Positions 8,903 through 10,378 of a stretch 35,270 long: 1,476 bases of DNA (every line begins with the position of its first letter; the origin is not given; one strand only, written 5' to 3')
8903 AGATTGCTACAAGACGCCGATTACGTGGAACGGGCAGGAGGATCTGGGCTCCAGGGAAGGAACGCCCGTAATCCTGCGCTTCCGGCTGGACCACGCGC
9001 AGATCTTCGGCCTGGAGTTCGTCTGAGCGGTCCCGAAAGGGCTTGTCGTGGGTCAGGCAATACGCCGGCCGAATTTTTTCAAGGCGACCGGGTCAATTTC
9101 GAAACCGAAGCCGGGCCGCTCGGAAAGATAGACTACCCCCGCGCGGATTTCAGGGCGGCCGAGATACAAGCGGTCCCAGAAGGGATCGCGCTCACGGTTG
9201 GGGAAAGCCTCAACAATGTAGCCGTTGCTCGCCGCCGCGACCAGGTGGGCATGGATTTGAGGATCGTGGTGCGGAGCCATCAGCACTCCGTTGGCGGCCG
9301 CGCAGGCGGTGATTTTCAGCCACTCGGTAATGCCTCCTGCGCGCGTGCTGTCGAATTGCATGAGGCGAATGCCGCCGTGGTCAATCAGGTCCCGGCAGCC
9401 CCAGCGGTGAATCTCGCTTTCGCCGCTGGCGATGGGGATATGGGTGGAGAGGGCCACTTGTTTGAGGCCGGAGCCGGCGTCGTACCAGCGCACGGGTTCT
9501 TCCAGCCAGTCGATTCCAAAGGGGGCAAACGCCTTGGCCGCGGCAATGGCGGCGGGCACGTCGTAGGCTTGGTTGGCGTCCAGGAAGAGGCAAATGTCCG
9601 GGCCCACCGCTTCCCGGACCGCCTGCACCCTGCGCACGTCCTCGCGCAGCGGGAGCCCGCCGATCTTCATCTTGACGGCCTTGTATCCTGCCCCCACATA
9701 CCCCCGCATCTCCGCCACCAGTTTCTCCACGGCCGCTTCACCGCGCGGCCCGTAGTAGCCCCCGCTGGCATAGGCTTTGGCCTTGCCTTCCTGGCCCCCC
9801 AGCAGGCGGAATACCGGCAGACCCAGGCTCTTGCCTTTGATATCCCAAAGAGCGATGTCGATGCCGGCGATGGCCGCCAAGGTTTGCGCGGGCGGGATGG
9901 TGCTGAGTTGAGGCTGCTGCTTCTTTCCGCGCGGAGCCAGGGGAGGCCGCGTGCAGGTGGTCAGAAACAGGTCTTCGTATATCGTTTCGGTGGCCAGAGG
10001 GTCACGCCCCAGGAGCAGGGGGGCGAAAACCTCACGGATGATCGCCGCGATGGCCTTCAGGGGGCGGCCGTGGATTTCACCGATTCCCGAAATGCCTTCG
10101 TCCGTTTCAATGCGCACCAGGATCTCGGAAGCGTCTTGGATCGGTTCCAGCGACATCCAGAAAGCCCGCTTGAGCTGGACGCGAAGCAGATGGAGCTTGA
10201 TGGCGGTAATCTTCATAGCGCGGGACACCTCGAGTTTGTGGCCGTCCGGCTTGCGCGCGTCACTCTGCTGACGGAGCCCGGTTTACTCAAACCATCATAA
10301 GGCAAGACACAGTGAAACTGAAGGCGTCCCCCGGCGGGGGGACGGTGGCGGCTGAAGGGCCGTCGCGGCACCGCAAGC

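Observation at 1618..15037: GntR-associated locus joining five twin-arginine secreted proteins to an RhmD/RhmA/RhmT-like acid-sugar module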

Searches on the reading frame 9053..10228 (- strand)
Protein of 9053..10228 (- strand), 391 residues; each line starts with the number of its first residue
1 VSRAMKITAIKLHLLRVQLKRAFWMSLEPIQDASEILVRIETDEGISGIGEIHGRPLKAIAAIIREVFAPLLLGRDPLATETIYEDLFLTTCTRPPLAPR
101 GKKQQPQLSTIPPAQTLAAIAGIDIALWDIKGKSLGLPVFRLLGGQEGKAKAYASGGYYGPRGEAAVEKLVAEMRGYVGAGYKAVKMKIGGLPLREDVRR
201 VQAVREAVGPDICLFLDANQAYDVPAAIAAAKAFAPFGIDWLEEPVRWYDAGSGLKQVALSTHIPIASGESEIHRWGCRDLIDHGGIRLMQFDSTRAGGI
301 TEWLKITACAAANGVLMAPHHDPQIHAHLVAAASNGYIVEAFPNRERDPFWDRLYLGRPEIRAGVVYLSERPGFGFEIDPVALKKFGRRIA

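Call 5: search_protein_families(library=pfam, proteins=[window:9053-10228:-], max_evalue=0.01)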
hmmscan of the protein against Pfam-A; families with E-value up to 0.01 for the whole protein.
window:9053-10228:- (391 aa): 2 families
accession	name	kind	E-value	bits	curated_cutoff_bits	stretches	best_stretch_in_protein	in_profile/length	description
PF13378.12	MR_MLE_C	-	1.2e-58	198.8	29.4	1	170-380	2-217/219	Enolase C-terminal domain-like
PF02746.21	MR_MLE_N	-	8e-19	68.4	22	1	17-144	9-117/117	Mandelate racemase / muconate lactonizing enzyme, N-terminal domain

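Call 6: search_protein_families(library=ncbifam, proteins=[window:9053-10228:-], max_evalue=0.01)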
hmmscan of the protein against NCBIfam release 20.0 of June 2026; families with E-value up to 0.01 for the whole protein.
window:9053-10228:- (391 aa): 18 families
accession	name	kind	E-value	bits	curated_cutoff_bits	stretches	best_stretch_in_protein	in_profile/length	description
NF047820.1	TalGalacDh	equivalog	1.1e-55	189.1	500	1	28-379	31-357/371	L-talarate/galactarate dehydratase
NF040866.1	AraD_Arch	equivalog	1.5e-51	175.5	650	1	37-385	36-368/372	arabinonate dehydratase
NF010624.0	PRK14017.1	equivalog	2.3e-42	145.4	311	2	117-382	80-356/382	galactonate dehydratase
NF043051.1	ManoateDhtManD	equivalog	4.3e-37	127.9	550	2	37-190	19-151/403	D-mannonate dehydratase ManD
NF040790.2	glucon_galact_dh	equivalog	4.8e-37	127.7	750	1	117-384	91-367/390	bifunctional D-gluconate/D-galactonate dehydratase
NF011968.0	PRK15440.1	equivalog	1.2e-33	116.6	393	1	117-380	123-385/395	L-rhamnonate dehydratase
NF011654.0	PRK15072.1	subfamily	1.1e-31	110.2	430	2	37-190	19-151/404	D-galactonate dehydratase family protein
TIGR02534.1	mucon_cyclo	subfamily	4.9e-26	91.6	334.95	1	119-317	99-292/368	muconate/chloromuconate family cycloisomerase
NF041118.1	A_G_epim_Thtga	equivalog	4.1e-20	72.2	500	1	120-312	98-282/341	L-Ala-D/L-Glu epimerase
NF043002.1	HProlDhtase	equivalog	1.5e-19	70.1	500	1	121-317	103-289/366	cis-3-hydroxy-L-proline dehydratase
TIGR01928.1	menC_lowGC_arch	equivalog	1.3e-16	60.6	200.65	1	116-313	88-274/325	o-succinylbenzoate synthase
NF042940.1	racemase_DgcA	equivalog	4.6e-14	52.4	400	1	118-315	83-264/323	N-acetyl-D-Glu racemase DgcA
NF002782.0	PRK02901.1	equivalog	2.1e-11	43.4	288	1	180-271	101-193/328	o-succinylbenzoate synthase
TIGR01927.1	menC_gam_Gplu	equivalog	5.3e-10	39.1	130.55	1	162-303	109-246/307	o-succinylbenzoate synthase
NF011708.0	PRK15129.1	equivalog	1.5e-07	30.8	343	1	118-315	86-269/321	L-Ala-D/L-Glu epimerase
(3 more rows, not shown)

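Call 9: search_solved_structures(query=window:9053-10228:-, max_evalue=0.000001)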
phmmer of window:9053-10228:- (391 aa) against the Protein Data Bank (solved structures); distinct sequences matched with E-value up to 0.000001: 166 (the best 60 are shown).
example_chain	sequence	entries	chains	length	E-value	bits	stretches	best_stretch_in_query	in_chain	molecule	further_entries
4h83_A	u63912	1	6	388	3.3e-64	220.5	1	5-379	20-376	Mandelate racemase/muconate lactonizing enzyme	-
3msy_A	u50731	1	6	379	3.6e-64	220.4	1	7-379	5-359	Mandelate racemase/muconate lactonizing enzyme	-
3no1_A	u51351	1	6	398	3.6e-64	220.4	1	5-379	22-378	Mandelate racemase/muconate lactonizing enzyme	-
4ggb_A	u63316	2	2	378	7.4e-48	166.7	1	5-386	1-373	Putative uncharacterized protein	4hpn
3bjs_A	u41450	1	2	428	2.1e-47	165.2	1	7-386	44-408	Mandelate racemase/muconate lactonizing enzyme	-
5olc_A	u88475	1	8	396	1.9e-45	158.8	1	5-382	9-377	Galactonate dehydratase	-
5xd7_A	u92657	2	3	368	4.7e-44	154.2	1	119-379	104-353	3,6-anhydro-alpha-L-galactonate cycloisomerase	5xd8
3ozm_A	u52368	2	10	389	4.2e-43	151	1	4-379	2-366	Putative mandelate racemase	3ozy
5xd9_A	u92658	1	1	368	4.4e-43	151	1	119-379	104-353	3,6-anhydro-alpha-L-galactonate cycloisomerase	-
3h12_A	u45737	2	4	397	4.5e-43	150.9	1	4-379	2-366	mandelate racemase | Putative mandelate racemase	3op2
3ssz_A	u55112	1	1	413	1e-42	149.8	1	38-386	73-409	Mandelate racemase/muconate lactonizing enzyme, N-terminal domain protein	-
3stp_A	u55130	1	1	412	1.8e-41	145.7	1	36-386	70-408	Galactonate dehydratase, putative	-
2pp0_A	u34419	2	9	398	3.7e-40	141.4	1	28-381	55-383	L-talarate/Galactarate Dehydratase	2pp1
3sqs_A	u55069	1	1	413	1.4e-39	139.4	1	38-386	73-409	mandelate racemase/muconate lactonizing protein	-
2pp3_A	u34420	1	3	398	2.5e-39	138.6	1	28-381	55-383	L-talarate/galactarate dehydratase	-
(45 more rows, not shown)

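Call 63: find_related_loci(query=window:9053-10228:-, collection=metagenome_contigs, flank=10000)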
Query window:9053-10228:- (391 aa) in metagenome_contigs; peptide patterns used: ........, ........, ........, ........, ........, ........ (x = any residue, [..] = any of these).
126 stretches matched a pattern; 48 encode a relative of the query (tblastn E <= 1e-3); 48 distinct loci.
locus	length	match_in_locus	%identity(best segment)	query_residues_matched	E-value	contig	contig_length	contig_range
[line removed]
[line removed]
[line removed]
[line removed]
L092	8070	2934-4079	58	5-386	1e-150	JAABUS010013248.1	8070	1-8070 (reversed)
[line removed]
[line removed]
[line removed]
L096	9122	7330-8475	59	5-386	1e-149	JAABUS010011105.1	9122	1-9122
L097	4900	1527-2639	59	19-389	2e-149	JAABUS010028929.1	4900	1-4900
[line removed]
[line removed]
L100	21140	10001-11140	57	3-386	7e-141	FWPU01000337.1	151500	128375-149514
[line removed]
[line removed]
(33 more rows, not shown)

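Call 66: search_protein_families(library=pfam, proteins=[L092:750-1649:+, L092:1646-2905:+, L092:4239-5006:-, L092:5217-6152:-, L092:6165-7118:-, L096:5821-7209:+, L088:112-987:+, L088:1010-1942:+, L088:3279-4691:+, L088:4702-5964:+], max_evalue=0.001)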
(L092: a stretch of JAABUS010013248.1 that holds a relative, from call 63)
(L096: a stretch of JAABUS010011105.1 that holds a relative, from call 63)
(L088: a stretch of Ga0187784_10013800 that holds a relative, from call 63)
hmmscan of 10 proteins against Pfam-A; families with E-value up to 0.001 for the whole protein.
L092:750-1649:+ (299 aa): 4 families
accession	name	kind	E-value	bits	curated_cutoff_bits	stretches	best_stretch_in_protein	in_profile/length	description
PF01614.24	IclR_C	-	7.7e-44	149.7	24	1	90-260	3-174/174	Bacterial transcriptional regulator IclR C-terminal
PF09339.16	HTH_IclR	-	1.4e-15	57.2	22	1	21-72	1-52/52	IclR helix-turn-helix domain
PF12802.13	MarR_2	-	5.9e-07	30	27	1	27-73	9-57/61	MarR family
PF01978.25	TrmB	-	5.1e-05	23.5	25.6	1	35-75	19-59/68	Sugar-specific transcriptional regulator TrmB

L092:1646-2905:+ (419 aa): 3 families
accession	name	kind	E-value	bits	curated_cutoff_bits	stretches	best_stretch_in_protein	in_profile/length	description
PF01546.33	Peptidase_M20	-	4.5e-34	118.6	24.6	1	97-406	1-204/206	Peptidase family M20/M25/M40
PF07687.19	M20_dimer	-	5e-26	91.2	21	1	202-308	1-102/107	Peptidase dimerisation domain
PF04389.22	Peptidase_M28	-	8.7e-08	32.6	21.3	1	82-180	1-77/193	Peptidase family M28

L092:4239-5006:- (255 aa): 1 family
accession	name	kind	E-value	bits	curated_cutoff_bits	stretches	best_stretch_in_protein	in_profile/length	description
PF03328.21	HpcH_HpaI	-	8.7e-27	94.3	25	1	26-236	10-215/221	HpcH/HpaI aldolase/citrate lyase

L092:5217-6152:- (311 aa): 2 families
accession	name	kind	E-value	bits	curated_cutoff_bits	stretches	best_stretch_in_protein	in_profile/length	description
PF00528.27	BPD_transp_1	-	8.5e-35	120.6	26.4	1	126-308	1-182/184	Binding-protein-dependent transport system inner membrane component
PF12911.12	OppC_N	-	3.4e-06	27.3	23.9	1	41-85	9-53/53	N-terminal TM domain of oligopeptide transport permease C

L092:6165-7118:- (317 aa): 2 families
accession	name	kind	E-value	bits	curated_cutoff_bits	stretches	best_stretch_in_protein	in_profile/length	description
PF00528.27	BPD_transp_1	-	3.5e-43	147.9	26.4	1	113-312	1-183/184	Binding-protein-dependent transport system inner membrane component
PF19300.4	BPD_transp_1_N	-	1.3e-16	61.2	23.8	1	1-102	1-114/114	Binding-prot-dependent transport system membrane comp, N-term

L096:5821-7209:+ (462 aa): 3 families
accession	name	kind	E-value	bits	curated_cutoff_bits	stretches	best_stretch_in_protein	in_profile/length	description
PF01546.33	Peptidase_M20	-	5.6e-33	115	24.6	1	140-449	1-204/206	Peptidase family M20/M25/M40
PF07687.19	M20_dimer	-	6e-27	94.2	21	1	245-351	1-102/107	Peptidase dimerisation domain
PF04389.22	Peptidase_M28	-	1.1e-05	25.7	21.3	1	125-224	1-78/193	Peptidase family M28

L088:112-987:+ (291 aa): 2 families
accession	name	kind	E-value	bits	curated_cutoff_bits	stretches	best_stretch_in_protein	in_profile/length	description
PF00528.27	BPD_transp_1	-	8.9e-35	120.5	26.4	1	107-290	1-183/184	Binding-protein-dependent transport system inner membrane component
PF12911.12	OppC_N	-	8.3e-06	26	23.9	1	28-65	16-53/53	N-terminal TM domain of oligopeptide transport permease C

L088:1010-1942:+ (310 aa): 1 family
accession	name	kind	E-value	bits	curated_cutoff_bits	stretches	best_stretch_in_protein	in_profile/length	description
PF02633.19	Creatininase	-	7.1e-47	160.3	31.3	1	57-294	1-232/238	Creatinine amidohydrolase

L088:3279-4691:+ (470 aa): 2 families
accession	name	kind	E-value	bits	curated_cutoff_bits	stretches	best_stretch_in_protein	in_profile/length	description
PF03972.19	MmgE_PrpD_N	-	5.4e-69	232.5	32.1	1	12-255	1-242/244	MmgE/PrpD N-terminal domain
PF19305.4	MmgE_PrpD_C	-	3.8e-37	128.2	32.1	1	275-450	1-172/173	MmgE/PrpD C-terminal domain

L088:4702-5964:+ (420 aa): 2 families
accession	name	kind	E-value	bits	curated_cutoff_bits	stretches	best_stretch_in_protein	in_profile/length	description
PF00330.25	Aconitase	-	4.4e-88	296.7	28.7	2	7-286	1-305/463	Aconitase family (aconitate hydratase)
PF04412.18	AcnX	-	0.00014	21.1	31.5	1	288-361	287-358/400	Aconitase X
